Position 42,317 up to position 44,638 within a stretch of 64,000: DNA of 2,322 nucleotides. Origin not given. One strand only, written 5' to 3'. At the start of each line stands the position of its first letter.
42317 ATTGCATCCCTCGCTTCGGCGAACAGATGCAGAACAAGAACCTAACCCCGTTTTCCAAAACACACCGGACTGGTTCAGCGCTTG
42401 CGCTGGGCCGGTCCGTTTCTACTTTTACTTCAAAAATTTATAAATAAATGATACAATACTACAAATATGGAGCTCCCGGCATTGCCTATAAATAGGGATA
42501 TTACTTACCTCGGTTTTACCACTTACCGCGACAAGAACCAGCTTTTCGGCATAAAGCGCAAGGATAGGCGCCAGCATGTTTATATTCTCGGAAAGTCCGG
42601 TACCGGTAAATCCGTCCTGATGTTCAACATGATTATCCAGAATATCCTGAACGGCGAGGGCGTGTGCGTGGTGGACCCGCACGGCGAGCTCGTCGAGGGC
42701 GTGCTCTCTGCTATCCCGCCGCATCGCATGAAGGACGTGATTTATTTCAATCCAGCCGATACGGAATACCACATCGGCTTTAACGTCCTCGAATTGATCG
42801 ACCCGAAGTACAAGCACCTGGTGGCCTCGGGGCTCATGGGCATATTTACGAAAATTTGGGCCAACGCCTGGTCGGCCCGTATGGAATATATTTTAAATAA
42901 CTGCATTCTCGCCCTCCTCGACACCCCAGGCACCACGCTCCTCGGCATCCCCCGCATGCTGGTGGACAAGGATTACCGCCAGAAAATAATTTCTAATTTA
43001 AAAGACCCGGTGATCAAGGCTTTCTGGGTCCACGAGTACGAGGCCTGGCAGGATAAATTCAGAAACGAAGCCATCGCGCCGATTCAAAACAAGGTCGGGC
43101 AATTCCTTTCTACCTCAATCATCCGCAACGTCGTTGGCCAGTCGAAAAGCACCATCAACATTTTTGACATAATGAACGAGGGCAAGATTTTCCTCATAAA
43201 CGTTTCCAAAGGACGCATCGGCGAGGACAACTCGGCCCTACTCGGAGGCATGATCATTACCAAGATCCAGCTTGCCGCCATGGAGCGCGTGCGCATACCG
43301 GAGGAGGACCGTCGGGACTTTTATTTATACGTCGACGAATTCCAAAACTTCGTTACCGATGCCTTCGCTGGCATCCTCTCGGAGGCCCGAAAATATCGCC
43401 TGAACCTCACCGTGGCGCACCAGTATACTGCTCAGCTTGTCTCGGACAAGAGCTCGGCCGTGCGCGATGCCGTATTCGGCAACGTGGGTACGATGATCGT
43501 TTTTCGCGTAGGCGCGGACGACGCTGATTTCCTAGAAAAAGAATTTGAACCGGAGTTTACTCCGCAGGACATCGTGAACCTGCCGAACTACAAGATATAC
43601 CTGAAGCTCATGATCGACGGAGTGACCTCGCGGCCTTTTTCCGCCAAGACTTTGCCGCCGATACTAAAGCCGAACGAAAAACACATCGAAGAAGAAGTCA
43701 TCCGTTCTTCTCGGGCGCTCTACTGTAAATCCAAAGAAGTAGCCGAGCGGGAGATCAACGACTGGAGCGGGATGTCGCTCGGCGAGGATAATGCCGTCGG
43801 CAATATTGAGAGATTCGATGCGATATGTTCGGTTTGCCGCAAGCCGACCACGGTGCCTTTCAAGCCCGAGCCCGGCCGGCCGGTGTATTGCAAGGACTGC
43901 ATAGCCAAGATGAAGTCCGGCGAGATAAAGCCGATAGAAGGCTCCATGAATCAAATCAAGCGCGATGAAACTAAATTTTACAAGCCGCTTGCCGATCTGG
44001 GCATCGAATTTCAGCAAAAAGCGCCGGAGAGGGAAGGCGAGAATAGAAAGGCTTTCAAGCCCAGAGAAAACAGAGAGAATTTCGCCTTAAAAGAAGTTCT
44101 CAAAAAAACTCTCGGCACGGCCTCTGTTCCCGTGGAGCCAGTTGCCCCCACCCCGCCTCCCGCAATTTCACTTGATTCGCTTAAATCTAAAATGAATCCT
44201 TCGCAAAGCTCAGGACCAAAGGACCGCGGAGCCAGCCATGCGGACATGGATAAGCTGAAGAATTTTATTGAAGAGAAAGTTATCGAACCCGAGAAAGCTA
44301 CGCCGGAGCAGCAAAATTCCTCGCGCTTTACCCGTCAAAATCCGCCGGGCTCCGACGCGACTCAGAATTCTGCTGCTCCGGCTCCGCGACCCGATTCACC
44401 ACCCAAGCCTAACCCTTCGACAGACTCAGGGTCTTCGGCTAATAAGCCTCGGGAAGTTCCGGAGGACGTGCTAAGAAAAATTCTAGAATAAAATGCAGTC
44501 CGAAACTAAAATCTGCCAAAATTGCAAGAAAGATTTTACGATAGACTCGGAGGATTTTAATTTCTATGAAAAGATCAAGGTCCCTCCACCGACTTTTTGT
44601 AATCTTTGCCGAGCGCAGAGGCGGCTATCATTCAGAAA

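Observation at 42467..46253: VirD4/TraD-like ATPase ends 1 nt before a family member and carries the same type of zinc ribbon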

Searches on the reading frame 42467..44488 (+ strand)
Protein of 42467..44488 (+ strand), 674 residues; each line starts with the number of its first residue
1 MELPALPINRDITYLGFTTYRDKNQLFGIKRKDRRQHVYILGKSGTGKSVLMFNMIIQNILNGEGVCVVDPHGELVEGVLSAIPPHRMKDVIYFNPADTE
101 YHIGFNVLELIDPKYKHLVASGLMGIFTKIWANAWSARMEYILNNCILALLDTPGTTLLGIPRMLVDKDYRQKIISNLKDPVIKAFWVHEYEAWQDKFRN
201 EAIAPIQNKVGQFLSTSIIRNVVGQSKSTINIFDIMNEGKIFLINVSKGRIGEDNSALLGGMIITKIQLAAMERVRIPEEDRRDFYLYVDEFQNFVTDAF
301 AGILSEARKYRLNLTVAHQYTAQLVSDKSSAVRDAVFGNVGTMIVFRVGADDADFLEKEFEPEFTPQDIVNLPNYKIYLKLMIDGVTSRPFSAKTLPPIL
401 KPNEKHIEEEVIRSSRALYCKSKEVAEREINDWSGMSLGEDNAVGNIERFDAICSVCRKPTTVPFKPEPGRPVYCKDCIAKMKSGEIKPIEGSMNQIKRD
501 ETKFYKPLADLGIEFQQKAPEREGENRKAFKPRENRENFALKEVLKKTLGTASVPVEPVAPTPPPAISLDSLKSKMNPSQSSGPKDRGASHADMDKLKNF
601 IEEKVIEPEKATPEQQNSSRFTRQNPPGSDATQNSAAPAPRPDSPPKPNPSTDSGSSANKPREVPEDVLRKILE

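Call 6: search_protein_families(library=pfam, proteins=[window:42467-44488:+], max_evalue=0.01)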
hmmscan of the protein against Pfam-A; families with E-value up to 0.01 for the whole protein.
window:42467-44488:+ (674 aa): 6 families
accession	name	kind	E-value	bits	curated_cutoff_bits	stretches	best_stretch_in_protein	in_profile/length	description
PF23477.1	zf_Tbcl_2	-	1.7e-12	47.2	27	1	448-483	2-37/37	Probable treble clef zinc finger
PF10412.15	TrwB_AAD_bind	-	5.2e-11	42.5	20.5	1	32-349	12-311/387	Type IV secretion-system coupling protein DNA-binding domain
PF02534.20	T4SS-DNA_transf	-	6.8e-09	35.5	20.1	1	27-114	44-120/468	Type IV secretory system Conjugative DNA transfer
PF01935.23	DUF87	-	4.2e-08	34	23.2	1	35-249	23-204/220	Helicase HerA, central domain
PF12696.13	TraG-D_C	-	8.2e-06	26.2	22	1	286-356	3-72/126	TraM recognition site of TraD and TraG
PF12846.13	AAA_10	-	0.00026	20.6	27.5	1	32-169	18-153/362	AAA-like domain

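Call 7: search_protein_families(library=ncbifam, proteins=[window:42467-44488:+], max_evalue=0.01)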
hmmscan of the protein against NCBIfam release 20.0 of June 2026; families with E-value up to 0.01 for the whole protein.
window:42467-44488:+ (674 aa): 11 families
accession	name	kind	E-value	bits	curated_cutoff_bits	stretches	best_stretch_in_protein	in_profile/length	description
TIGR04272.1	cxxc_cxxc_Mbark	domain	9.1e-13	47.7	36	1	449-483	3-37/37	CxxC-x17-CxxC domain-containing protein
TIGR03743.1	SXT_TraD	subfamily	1.2e-12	47.1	366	2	29-108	169-251/636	conjugative transfer system coupling protein TraD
NF045973.1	conju_CD1115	equivalog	3.3e-11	42.7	250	1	31-117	20-104/442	VirD4-like conjugal transfer protein, CD1115 family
TIGR03754.1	conj_TOL_TraD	equivalog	1.9e-06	26.7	647.55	1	28-74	173-219/643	type IV conjugative transfer system coupling protein TraD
NF045971.1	conju_CD1110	equivalog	2.2e-06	26.3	325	0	33-75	413-456/752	VirB4-like conjugal transfer ATPase, CD1110 family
NF053655.1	CedD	equivalog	6.3e-06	25.1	600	1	15-100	201-285/527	DNA-translocating ATPase CedD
NF045975.1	VirB4_plasma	equivalog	8.9e-06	23.7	590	1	15-74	493-554/894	Mbov_0397 family ICE element conjugal transfer ATPase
TIGR02759.1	TraD_Ftype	equivalog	2.1e-05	23.5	521.35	0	29-78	170-219/566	type IV conjugative transfer system coupling protein TraD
NF041447.1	TrbC_conju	equivalog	6.7e-05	21.5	800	1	12-71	106-165/685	F-type conjugative transfer protein TrbC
TIGR02746.1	TraC-F-type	equivalog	0.0031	15.5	567.05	1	24-70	416-465/800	type IV secretion system protein TraC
NF041326.1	Bacteroid_MobC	subfamily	0.0083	14.5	900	0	285-360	458-533/655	conjugal transfer protein MobC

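Call 10: find_homologous_proteins(query=window:42467-44488:+, max_evalue=0.00001)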
Query window:42467-44488:+ (674 aa): 8000 proteins with E <= 0.00001 among 8000 candidates; the best 120 are listed.
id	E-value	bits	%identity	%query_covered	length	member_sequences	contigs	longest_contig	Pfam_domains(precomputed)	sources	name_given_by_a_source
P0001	0.0e+0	1528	100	99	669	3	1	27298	PF10412.16,PF01935.24,PF23477.2,PF02534.21,PF12696.14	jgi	-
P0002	0.0e+0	1120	72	100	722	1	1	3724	PF10412.16,PF01935.24,PF23477.2,PF02534.21,PF12696.14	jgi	jgi:CxxC-x17-CxxC domain-containing protein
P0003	0.0e+0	1117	75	100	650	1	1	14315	PF10412.16,PF01935.24,PF23477.2,PF02534.21,PF12696.14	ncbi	-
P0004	0.0e+0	1115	75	100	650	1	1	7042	PF10412.16,PF01935.24,PF23477.2,PF02534.21,PF12696.14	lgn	-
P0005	0.0e+0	1114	74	100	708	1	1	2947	PF10412.16,PF01935.24,PF23477.2,PF02534.21,PF12696.14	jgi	jgi:CxxC-x17-CxxC domain-containing protein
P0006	0.0e+0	1107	74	100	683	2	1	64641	PF10412.16,PF01935.24,PF23477.2,PF02534.21,PF12696.14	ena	-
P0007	0.0e+0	1103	74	100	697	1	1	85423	PF10412.16,PF01935.24,PF23477.2,PF02534.21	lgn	-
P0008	0.0e+0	1102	73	100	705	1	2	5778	PF10412.16,PF01935.24,PF23477.2,PF02534.21,PF12696.14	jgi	jgi:CxxC-x17-CxxC domain-containing protein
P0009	0.0e+0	1102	71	100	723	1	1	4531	PF10412.16,PF01935.24,PF23477.2,PF02534.21,PF12696.14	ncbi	-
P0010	0.0e+0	1102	74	100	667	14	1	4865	PF10412.16,PF01935.24,PF23477.2,PF02534.21,PF12696.14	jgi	jgi:CxxC-x17-CxxC domain-containing protein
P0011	0.0e+0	1101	73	100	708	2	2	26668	PF10412.16,PF01935.24,PF23477.2,PF02534.21,PF12696.14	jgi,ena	-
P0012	0.0e+0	1099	72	100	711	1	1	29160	PF10412.16,PF01935.24,PF23477.2,PF02534.21,PF12696.14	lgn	-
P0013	0.0e+0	1099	71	100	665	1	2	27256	PF10412.16,PF01935.24,PF23477.2,PF02534.21,PF12696.14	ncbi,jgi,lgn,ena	-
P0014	0.0e+0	1099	74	100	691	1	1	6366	PF10412.16,PF01935.24,PF23477.2,PF02534.21,PF12696.14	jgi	jgi:CxxC-x17-CxxC domain-containing protein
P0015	0.0e+0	1097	74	100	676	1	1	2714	PF10412.16,PF01935.24,PF23477.2,PF02534.21,PF12696.14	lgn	-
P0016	0.0e+0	1097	71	100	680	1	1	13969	PF10412.16,PF01935.24,PF23477.2,PF02534.21,PF12696.14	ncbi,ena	-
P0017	0.0e+0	1097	74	100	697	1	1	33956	PF10412.16,PF01935.24,PF23477.2,PF02534.21,PF12696.14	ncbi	-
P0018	0.0e+0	1097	73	100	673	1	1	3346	PF10412.16,PF01935.24,PF23477.2,PF02534.21,PF12696.14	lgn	-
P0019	0.0e+0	1097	86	78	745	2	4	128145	PF10412.16,PF01935.24,PF23477.2,PF02534.21,PF12696.14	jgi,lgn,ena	-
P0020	0.0e+0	1095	87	80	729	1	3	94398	PF10412.16,PF01935.24,PF23477.2,PF02534.21,PF12696.14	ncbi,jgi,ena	ncbi:MAG: CxxC-x17-CxxC domain-containing protein [bacterium]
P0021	0.0e+0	1095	72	100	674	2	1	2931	PF10412.16,PF01935.24,PF23477.2,PF02534.21,PF12696.14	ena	-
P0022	0.0e+0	1094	79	90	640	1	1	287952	PF10412.16,PF01935.24,PF23477.2,PF02534.21,PF12696.14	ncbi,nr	ncbi:MAG: type IV secretion system DNA-binding domain-containing protein [Patescibacteria group bact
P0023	0.0e+0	1092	72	100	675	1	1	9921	PF10412.16,PF01935.24,PF23477.2,PF02534.21,PF12696.14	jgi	-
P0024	0.0e+0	1092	74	100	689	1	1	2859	PF10412.16,PF01935.24,PF23477.2,PF02534.21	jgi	jgi:CxxC-x17-CxxC domain-containing protein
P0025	0.0e+0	1090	68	100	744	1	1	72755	PF10412.16,PF01935.24,PF23477.2,PF02534.21,PF12696.14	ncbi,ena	-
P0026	0.0e+0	1089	72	100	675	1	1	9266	PF10412.16,PF01935.24,PF23477.2,PF02534.21,PF12696.14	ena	-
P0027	0.0e+0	1089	73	100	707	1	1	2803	PF10412.16,PF01935.24,PF23477.2,PF02534.21,PF12696.14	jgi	jgi:CxxC-x17-CxxC domain-containing protein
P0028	0.0e+0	1089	74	91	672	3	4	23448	PF10412.16,PF01935.24,PF23477.2,PF02534.21,PF12696.14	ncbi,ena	-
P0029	0.0e+0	1088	73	100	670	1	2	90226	PF10412.16,PF01935.24,PF23477.2,PF02534.21,PF12696.14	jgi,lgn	jgi:CxxC-x17-CxxC domain-containing protein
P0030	0.0e+0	1088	68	99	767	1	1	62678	PF10412.16,PF01935.24,PF23477.2,PF02534.21,PF12696.14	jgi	jgi:CxxC-x17-CxxC domain-containing protein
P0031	0.0e+0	1088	72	100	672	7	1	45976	PF10412.16,PF01935.24,PF23477.2,PF02534.21,PF12696.14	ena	-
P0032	0.0e+0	1088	69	100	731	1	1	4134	PF10412.16,PF01935.24,PF23477.2,PF02534.21,PF12696.14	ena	-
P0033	0.0e+0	1087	69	100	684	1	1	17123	PF10412.16,PF01935.24,PF23477.2,PF02534.21,PF12696.14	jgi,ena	-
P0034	0.0e+0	1087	72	100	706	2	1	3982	PF10412.16,PF01935.24,PF23477.2,PF02534.21,PF12696.14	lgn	-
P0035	0.0e+0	1086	71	100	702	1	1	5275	PF10412.16,PF01935.24,PF23477.2,PF02534.21,PF12696.14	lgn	-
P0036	0.0e+0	1086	69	99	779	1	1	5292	PF10412.16,PF01935.24,PF23477.2,PF02534.21,PF12696.14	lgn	-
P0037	0.0e+0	1086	70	100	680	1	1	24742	PF10412.16,PF01935.24,PF23477.2,PF02534.21,PF12696.14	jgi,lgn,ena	-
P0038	0.0e+0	1085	71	100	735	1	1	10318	PF10412.16,PF01935.24,PF23477.2,PF02534.21,PF12696.14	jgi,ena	jgi:CxxC-x17-CxxC domain-containing protein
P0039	0.0e+0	1085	67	100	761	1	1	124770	PF10412.16,PF01935.24,PF23477.2,PF12846.14,PF02534.21,PF12696.14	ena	-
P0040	0.0e+0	1085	70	100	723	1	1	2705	PF10412.16,PF01935.24,PF23477.2,PF02534.21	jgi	jgi:CxxC-x17-CxxC domain-containing protein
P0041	0.0e+0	1084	74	100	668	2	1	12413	PF10412.16,PF01935.24,PF23477.2,PF02534.21,PF12696.14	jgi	-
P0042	0.0e+0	1084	79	87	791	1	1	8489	PF10412.16,PF01935.24,PF23477.2,PF02534.21,PF12696.14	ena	-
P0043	0.0e+0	1084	70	100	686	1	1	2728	PF10412.16,PF01935.24,PF23477.2,PF02534.21,PF12696.14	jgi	jgi:CxxC-x17-CxxC domain-containing protein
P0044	0.0e+0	1083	69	100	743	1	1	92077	PF10412.16,PF01935.24,PF23477.2,PF02534.21,PF12696.14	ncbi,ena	-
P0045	0.0e+0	1083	69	100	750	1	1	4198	PF10412.16,PF01935.24,PF23477.2,PF02534.21,PF12696.14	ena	-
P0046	0.0e+0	1083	72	100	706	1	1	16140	PF10412.16,PF01935.24,PF23477.2,PF02534.21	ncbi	-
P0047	0.0e+0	1083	70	100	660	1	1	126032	PF10412.16,PF01935.24,PF23477.2,PF02534.21,PF12696.14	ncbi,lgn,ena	-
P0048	0.0e+0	1083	70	100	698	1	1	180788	PF10412.16,PF01935.24,PF23477.2,PF02534.21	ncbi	-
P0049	0.0e+0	1082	71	100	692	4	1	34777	PF10412.16,PF01935.24,PF23477.2,PF02534.21,PF12696.14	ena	-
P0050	0.0e+0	1082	72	100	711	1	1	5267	PF10412.16,PF01935.24,PF23477.2,PF02534.21,PF12696.14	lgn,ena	-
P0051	0.0e+0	1081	71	100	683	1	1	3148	PF10412.16,PF01935.24,PF23477.2,PF02534.21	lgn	-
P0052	0.0e+0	1081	70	100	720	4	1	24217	PF10412.16,PF01935.24,PF23477.2,PF02534.21,PF12696.14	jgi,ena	-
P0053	0.0e+0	1081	70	100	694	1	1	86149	PF10412.16,PF01935.24,PF23477.2,PF02534.21,PF12696.14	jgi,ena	-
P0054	0.0e+0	1081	71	100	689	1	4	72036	PF10412.16,PF01935.24,PF23477.2,PF02534.21,PF12696.14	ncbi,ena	ncbi:MAG: CxxC-x17-CxxC domain-containing protein [Patescibacteria group bacterium]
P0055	0.0e+0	1081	67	100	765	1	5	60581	PF10412.16,PF01935.24,PF23477.2,PF02534.21,PF12696.14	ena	-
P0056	0.0e+0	1081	72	100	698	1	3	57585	PF10412.16,PF01935.24,PF23477.2,PF02534.21,PF12696.14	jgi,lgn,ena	-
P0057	0.0e+0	1080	72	100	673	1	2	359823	PF10412.16,PF01935.24,PF23477.2,PF02534.21,PF12696.14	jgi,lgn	jgi:CxxC-x17-CxxC domain-containing protein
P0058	0.0e+0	1080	73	100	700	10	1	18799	PF10412.16,PF01935.24,PF23477.2,PF02534.21,PF12696.14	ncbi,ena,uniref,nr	ncbi:MAG: hypothetical protein UU82_C0023G0014 [Candidatus Nomurabacteria bacterium GW2011_GWC2_41_8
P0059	0.0e+0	1080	73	100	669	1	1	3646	PF10412.16,PF01935.24,PF23477.2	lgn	-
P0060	0.0e+0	1080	70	100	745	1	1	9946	PF10412.16,PF01935.24,PF23477.2,PF02534.21,PF12696.14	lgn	-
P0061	0.0e+0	1080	73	100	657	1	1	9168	PF10412.16,PF01935.24,PF23477.2,PF02534.21,PF12696.14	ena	-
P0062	0.0e+0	1080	71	100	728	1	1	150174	PF10412.16,PF01935.24,PF23477.2,PF02534.21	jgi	-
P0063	0.0e+0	1079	77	90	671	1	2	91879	PF10412.16,PF01935.24,PF23477.2,PF02534.21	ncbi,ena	-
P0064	0.0e+0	1079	69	99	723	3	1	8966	PF10412.16,PF01935.24,PF23477.2,PF02534.21,PF12696.14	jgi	jgi:CxxC-x17-CxxC domain-containing protein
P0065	0.0e+0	1079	66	100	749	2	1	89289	PF10412.16,PF01935.24,PF23477.2,PF02534.21,PF12696.14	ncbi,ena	-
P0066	0.0e+0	1079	71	100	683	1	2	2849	PF10412.16,PF01935.24,PF23477.2,PF02534.21,PF12696.14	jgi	jgi:CxxC-x17-CxxC domain-containing protein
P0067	0.0e+0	1079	70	100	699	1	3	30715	PF10412.16,PF01935.24,PF23477.2,PF02534.21,PF12696.14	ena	-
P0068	0.0e+0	1079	72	100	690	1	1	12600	PF10412.16,PF01935.24,PF23477.2,PF02534.21,PF12696.14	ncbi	-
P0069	0.0e+0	1079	71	100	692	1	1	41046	PF10412.16,PF01935.24,PF23477.2,PF02534.21,PF12696.14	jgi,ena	-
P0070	0.0e+0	1079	70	100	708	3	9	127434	PF10412.16,PF01935.24,PF23477.2,PF02534.21,PF12696.14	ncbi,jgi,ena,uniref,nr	ncbi:hypothetical protein A3B85_01695 [Candidatus Nomurabacteria bacterium RIFCSPHIGHO2_02_FULL_37_1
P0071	0.0e+0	1079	73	100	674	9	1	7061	PF10412.16,PF01935.24,PF23477.2,PF02534.21,PF12696.14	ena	-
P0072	0.0e+0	1079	87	76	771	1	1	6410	PF10412.16,PF01935.24,PF23477.2,PF02534.21,PF12696.14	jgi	-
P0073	0.0e+0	1079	69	100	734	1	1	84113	PF10412.16,PF01935.24,PF23477.2,PF02534.21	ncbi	-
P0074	0.0e+0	1079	71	100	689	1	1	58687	PF10412.16,PF01935.24,PF23477.2,PF02534.21,PF12696.14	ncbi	ncbi:MAG: CxxC-x17-CxxC domain-containing protein [Candidatus Paceibacterota bacterium]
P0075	0.0e+0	1079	71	100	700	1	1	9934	PF10412.16,PF01935.24,PF23477.2,PF02534.21,PF12696.14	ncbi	-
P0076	0.0e+0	1078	74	100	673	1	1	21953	PF10412.16,PF01935.24,PF23477.2,PF02534.21,PF12696.14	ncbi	-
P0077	0.0e+0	1078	73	100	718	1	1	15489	PF10412.16,PF01935.24,PF23477.2,PF02534.21,PF12696.14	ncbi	-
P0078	0.0e+0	1078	78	90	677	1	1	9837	PF10412.16,PF01935.24,PF23477.2,PF02534.21,PF12696.14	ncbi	-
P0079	0.0e+0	1078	74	100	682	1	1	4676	PF10412.16,PF01935.24,PF23477.2,PF02534.21,PF12696.14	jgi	jgi:CxxC-x17-CxxC domain-containing protein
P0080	0.0e+0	1078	68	100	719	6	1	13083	PF10412.16,PF01935.24,PF23477.2,PF02534.21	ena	-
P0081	0.0e+0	1078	70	100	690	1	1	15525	PF10412.16,PF01935.24,PF23477.2,PF02534.21,PF12696.14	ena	-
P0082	0.0e+0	1078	70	100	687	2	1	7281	PF10412.16,PF01935.24,PF23477.2,PF02534.21,PF12696.14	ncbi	ncbi:MAG: CxxC-x17-CxxC domain-containing protein [Minisyncoccia bacterium]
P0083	0.0e+0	1077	71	100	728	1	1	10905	PF10412.16,PF01935.24,PF23477.2,PF02534.21,PF12696.14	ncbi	ncbi:MAG: CxxC-x17-CxxC domain-containing protein [Candidatus Paceibacterota bacterium]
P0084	0.0e+0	1077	72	99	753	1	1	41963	PF10412.16,PF01935.24,PF23477.2,PF02534.21,PF12696.14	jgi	jgi:CxxC-x17-CxxC domain-containing protein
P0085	0.0e+0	1077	77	90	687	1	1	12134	PF10412.16,PF01935.24,PF23477.2,PF02534.21,PF12696.14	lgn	-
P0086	0.0e+0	1077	71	100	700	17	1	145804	PF10412.16,PF01935.24,PF23477.2,PF02534.21,PF12696.14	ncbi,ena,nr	ncbi:hypothetical protein A2587_01070 [Candidatus Nomurabacteria bacterium RIFOXYD1_FULL_42_14]|nr:M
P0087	0.0e+0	1077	68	100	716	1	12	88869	PF10412.16,PF01935.24,PF23477.2,PF02534.21,PF12696.14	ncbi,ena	-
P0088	0.0e+0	1076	70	99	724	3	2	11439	PF10412.16,PF01935.24,PF23477.2,PF02534.21,PF12696.14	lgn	-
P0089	0.0e+0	1076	69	100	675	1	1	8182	PF10412.16,PF01935.24,PF23477.2,PF02534.21,PF12696.14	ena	-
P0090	0.0e+0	1076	73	100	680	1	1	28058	PF10412.16,PF01935.24,PF23477.2,PF02534.21,PF12696.14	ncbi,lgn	-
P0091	0.0e+0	1076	74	100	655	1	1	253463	PF10412.16,PF01935.24,PF23477.2,PF02534.21,PF12696.14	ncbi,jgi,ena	ncbi:MAG: CxxC-x17-CxxC domain-containing protein [Candidatus Paceibacterota bacterium]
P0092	0.0e+0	1076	78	90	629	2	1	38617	PF10412.16,PF01935.24,PF23477.2,PF02534.21,PF12696.14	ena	-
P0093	0.0e+0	1076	71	100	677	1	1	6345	PF10412.16,PF01935.24,PF23477.2,PF02534.21,PF12696.14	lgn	-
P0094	0.0e+0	1076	69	100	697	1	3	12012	PF10412.16,PF01935.24,PF23477.2,PF02534.21,PF12696.14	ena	-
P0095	0.0e+0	1076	72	100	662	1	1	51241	PF10412.16,PF01935.24,PF23477.2,PF02534.21,PF12696.14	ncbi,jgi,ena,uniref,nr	ncbi:hypothetical protein COU49_00030 [Candidatus Nomurabacteria bacterium CG10_big_fil_rev_8_21_14_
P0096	0.0e+0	1076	71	100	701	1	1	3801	PF10412.16,PF01935.24,PF23477.2,PF02534.21,PF12696.14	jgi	jgi:CxxC-x17-CxxC domain-containing protein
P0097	0.0e+0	1076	70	100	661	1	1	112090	PF10412.16,PF01935.24,PF23477.2,PF02534.21,PF12696.14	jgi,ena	-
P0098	0.0e+0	1075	70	100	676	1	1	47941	PF10412.16,PF01935.24,PF23477.2,PF02534.21,PF12696.14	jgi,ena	-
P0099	0.0e+0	1075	69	100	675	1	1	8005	PF10412.16,PF01935.24,PF23477.2,PF02534.21,PF12696.14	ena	-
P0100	0.0e+0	1075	72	100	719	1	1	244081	PF10412.16,PF01935.24,PF23477.2,PF02534.21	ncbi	-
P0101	0.0e+0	1074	72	100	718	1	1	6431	PF10412.16,PF01935.24,PF23477.2,PF02534.21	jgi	jgi:CxxC-x17-CxxC domain-containing protein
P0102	0.0e+0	1074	72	100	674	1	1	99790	PF10412.16,PF01935.24,PF23477.2,PF02534.21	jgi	-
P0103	0.0e+0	1074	70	100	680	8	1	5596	PF10412.16,PF01935.24,PF23477.2,PF02534.21,PF12696.14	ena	-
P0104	0.0e+0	1074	68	100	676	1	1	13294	PF10412.16,PF01935.24,PF23477.2,PF02534.21,PF12696.14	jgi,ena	-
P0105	0.0e+0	1074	70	100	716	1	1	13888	PF10412.16,PF01935.24,PF23477.2,PF02534.21,PF12696.14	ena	-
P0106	0.0e+0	1074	72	100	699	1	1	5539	PF10412.16,PF01935.24,PF23477.2,PF02534.21,PF12696.14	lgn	-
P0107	0.0e+0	1074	67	100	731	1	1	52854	PF10412.16,PF01935.24,PF23477.2,PF02534.21,PF12696.14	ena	-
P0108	0.0e+0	1074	69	100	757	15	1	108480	PF10412.16,PF01935.24,PF23477.2,PF02534.21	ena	-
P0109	0.0e+0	1074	72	100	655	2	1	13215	PF10412.16,PF01935.24,PF23477.2,PF02534.21,PF12696.14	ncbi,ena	-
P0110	0.0e+0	1074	69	100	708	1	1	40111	PF10412.16,PF01935.24,PF23477.2,PF02534.21,PF12696.14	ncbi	-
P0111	0.0e+0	1073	70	100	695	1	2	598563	PF10412.16,PF01935.24,PF23477.2,PF02534.21,PF12696.14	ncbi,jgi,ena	ncbi:MAG: CxxC-x17-CxxC domain-containing protein [Candidatus Paceibacterota bacterium]|jgi:CxxC-x17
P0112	0.0e+0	1073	72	100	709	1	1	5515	PF10412.16,PF01935.24,PF23477.2,PF02534.21,PF12696.14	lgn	-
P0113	0.0e+0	1073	75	90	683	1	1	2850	PF10412.16,PF01935.24,PF23477.2,PF02534.21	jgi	jgi:CxxC-x17-CxxC domain-containing protein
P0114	0.0e+0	1073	69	100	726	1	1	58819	PF10412.16,PF01935.24,PF23477.2,PF02534.21,PF12696.14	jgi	-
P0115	0.0e+0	1073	72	100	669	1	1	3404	PF10412.16,PF01935.24,PF23477.2,PF02534.21,PF12696.14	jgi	jgi:CxxC-x17-CxxC domain-containing protein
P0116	0.0e+0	1073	70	99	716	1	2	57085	PF10412.16,PF01935.24,PF23477.2,PF02534.21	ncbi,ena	-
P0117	0.0e+0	1073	71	100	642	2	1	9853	PF10412.16,PF01935.24,PF23477.2,PF02534.21,PF12696.14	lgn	-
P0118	0.0e+0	1073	70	100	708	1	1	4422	PF10412.16,PF01935.24,PF23477.2,PF02534.21,PF12696.14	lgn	-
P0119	0.0e+0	1073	68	100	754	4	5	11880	PF10412.16,PF01935.24,PF23477.2,PF02534.21,PF12696.14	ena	-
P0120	0.0e+0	1073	74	100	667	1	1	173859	PF10412.16,PF01935.24,PF23477.2,PF02534.21,PF12696.14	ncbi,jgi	ncbi:MAG: type IV secretion system DNA-binding domain-containing protein [Candidatus Paceibacterota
